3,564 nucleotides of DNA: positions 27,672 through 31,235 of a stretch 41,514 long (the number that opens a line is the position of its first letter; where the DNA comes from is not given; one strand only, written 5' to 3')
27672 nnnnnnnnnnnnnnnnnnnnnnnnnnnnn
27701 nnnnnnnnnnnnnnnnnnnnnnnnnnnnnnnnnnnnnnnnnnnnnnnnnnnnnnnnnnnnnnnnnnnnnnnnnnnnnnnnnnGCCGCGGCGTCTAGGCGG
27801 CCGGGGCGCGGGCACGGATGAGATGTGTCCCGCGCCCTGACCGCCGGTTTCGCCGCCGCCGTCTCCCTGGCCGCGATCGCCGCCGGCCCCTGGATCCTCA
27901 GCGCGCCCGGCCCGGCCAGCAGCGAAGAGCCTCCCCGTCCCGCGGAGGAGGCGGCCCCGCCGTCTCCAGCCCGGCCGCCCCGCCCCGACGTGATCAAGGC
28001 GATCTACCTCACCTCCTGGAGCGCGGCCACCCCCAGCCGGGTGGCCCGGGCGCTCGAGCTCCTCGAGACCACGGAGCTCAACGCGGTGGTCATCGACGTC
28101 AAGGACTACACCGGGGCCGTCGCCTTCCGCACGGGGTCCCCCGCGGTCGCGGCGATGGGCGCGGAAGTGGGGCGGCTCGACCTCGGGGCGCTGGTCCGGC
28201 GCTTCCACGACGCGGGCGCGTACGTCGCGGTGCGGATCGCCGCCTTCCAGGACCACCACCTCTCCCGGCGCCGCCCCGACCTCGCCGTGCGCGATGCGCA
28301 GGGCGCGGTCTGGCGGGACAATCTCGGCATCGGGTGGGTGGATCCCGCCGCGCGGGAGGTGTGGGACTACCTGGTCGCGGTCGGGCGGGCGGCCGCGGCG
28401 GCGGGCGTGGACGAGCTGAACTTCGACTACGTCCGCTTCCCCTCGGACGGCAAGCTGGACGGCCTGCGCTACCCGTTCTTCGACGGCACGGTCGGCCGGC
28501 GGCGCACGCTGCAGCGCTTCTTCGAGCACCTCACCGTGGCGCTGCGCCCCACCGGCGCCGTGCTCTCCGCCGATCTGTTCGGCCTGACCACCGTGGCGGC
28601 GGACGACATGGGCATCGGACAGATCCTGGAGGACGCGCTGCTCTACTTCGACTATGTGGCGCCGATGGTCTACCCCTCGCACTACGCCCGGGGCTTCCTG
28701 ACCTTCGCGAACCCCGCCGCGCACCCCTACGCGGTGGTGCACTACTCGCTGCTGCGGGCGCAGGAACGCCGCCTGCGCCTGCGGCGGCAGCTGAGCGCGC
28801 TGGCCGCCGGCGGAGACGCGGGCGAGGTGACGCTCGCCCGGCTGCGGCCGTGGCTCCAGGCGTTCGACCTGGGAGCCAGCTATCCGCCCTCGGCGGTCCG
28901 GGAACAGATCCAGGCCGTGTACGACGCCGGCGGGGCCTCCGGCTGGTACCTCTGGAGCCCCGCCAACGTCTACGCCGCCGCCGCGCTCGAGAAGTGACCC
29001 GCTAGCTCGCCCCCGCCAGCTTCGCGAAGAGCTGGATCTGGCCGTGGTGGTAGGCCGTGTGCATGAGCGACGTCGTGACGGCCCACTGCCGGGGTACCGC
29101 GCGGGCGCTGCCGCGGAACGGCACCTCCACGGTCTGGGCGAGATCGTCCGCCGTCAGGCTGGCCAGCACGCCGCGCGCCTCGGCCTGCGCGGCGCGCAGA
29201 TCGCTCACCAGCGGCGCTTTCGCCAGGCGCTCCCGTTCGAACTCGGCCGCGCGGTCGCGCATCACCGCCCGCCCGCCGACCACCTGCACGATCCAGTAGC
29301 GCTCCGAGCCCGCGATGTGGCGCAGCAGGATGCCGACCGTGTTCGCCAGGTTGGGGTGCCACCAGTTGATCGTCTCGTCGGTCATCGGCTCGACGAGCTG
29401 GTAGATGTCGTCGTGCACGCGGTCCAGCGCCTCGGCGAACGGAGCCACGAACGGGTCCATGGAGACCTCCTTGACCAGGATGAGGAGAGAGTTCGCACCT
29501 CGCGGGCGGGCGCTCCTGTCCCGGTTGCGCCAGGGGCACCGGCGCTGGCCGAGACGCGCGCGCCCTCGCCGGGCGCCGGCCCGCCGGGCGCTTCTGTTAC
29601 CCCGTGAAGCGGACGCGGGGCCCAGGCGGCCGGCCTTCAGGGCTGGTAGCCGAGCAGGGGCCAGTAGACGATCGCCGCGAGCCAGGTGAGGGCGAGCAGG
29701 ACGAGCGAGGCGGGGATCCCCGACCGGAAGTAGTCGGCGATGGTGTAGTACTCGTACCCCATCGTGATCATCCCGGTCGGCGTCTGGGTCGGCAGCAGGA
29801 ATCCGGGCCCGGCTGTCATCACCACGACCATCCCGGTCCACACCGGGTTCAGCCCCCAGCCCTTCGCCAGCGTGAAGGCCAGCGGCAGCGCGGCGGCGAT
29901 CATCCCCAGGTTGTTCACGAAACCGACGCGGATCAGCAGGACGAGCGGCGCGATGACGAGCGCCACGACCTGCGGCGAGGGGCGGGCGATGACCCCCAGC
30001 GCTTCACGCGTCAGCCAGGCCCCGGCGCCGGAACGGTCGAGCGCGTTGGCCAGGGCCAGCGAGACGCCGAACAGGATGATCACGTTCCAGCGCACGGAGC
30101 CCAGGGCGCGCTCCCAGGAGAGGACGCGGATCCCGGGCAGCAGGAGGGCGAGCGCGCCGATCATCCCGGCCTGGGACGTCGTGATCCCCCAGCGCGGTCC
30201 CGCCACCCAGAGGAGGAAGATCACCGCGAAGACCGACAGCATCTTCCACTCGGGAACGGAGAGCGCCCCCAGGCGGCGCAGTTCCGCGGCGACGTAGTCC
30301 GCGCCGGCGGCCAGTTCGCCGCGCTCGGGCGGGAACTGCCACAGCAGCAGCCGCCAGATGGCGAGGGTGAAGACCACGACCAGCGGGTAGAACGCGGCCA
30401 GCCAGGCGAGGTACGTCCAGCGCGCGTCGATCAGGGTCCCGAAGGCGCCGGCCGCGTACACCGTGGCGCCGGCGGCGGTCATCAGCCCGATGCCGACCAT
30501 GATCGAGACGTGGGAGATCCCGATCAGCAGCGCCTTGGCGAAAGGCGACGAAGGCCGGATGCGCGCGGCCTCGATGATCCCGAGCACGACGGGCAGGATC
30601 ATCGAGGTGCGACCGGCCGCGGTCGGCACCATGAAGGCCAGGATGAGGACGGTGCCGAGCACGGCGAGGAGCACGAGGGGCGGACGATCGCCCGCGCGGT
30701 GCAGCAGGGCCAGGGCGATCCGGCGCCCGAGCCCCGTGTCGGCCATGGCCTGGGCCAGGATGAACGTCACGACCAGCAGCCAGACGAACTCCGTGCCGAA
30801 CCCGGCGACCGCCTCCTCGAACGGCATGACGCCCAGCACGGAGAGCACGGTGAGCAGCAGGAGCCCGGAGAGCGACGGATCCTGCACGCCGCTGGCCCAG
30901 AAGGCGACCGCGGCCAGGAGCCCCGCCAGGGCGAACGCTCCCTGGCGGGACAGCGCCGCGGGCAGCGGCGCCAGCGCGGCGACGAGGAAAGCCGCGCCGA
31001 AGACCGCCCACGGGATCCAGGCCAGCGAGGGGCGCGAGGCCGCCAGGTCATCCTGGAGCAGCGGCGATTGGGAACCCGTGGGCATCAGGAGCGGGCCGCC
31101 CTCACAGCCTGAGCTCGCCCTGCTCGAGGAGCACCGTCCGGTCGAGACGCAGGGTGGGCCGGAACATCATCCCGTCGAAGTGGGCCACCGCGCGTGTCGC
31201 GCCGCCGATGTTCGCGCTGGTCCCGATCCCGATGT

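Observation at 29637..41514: Twelve-gene co-directional array of three 'M29/NicX-like enzyme + carboxylate importer' modules headed by a GntR regulator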

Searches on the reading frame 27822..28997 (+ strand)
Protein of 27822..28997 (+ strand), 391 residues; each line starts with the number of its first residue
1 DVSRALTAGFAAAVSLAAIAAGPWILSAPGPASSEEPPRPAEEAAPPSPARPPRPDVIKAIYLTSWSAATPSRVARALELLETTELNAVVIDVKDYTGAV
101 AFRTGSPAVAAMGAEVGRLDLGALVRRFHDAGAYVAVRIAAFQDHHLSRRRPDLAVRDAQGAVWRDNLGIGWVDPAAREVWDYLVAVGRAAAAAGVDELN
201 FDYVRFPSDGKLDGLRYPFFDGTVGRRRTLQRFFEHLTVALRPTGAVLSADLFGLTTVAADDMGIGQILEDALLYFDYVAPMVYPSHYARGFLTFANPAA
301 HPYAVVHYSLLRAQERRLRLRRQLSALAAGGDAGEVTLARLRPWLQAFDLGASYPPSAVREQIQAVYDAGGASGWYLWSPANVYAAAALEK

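Call 11: search_protein_families(library=pfam, proteins=[window:27822-28997:+], max_evalue=0.001)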
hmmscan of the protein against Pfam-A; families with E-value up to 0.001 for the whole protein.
window:27822-28997:+ (391 aa): 2 families
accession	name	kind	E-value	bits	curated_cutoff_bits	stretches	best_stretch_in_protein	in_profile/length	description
PF13200.12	DUF4015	-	5.8e-86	288.9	27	1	60-384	1-313/313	Putative glycosyl hydrolase domain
PF14871.12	GHL6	-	0.00047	20.8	35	1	76-164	4-89/132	Hypothetical glycosyl hydrolase 6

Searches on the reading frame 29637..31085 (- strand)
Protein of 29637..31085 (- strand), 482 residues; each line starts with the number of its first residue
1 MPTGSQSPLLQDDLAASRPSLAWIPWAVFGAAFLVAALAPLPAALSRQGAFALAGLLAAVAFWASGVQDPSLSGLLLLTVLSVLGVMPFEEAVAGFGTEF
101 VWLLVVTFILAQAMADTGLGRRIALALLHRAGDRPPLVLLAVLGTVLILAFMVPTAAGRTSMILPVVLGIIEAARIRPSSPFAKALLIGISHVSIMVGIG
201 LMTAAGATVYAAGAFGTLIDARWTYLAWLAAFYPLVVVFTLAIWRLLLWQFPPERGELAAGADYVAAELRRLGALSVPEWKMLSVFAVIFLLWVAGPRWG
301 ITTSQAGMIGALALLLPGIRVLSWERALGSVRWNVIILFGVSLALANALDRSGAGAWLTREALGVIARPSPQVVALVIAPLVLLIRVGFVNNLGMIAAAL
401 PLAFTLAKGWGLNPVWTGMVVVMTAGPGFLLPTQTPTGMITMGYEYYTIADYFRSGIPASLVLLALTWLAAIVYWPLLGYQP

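Call 4: search_protein_families(library=pfam, proteins=[window:29637-31085:-], max_evalue=0.01)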
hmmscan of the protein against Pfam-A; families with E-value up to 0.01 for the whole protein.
window:29637-31085:- (482 aa): 2 families
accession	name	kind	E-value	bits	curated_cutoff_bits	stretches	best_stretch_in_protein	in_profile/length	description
PF00939.25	Na_sulph_symp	-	1.6e-58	199.3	27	1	28-479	9-470/472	Sodium:sulfate symporter transmembrane region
PF03600.22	CitMHS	-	3e-26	92.7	31.9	1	63-421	4-335/336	Citrate transporter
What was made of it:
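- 29637..31085 (-): DASS/SLC13-family anion:cation symporter, 482 aa. PF00939 199 bits (call 4).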

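Call 7: search_protein_families(library=ncbifam, proteins=[window:29637-31085:-], max_evalue=0.01)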
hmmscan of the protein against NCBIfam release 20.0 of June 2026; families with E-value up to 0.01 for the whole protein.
window:29637-31085:- (482 aa): 1 family
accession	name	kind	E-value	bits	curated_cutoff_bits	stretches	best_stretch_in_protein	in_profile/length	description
TIGR00785.1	dass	subfamily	3.1e-59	200.8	198.6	1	40-475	1-444/444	DASS family sodium-coupled anion symporter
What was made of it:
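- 29637..31085 (-): TIGR00785 200.8 bits against a cut-off of 198.6 (call 7).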
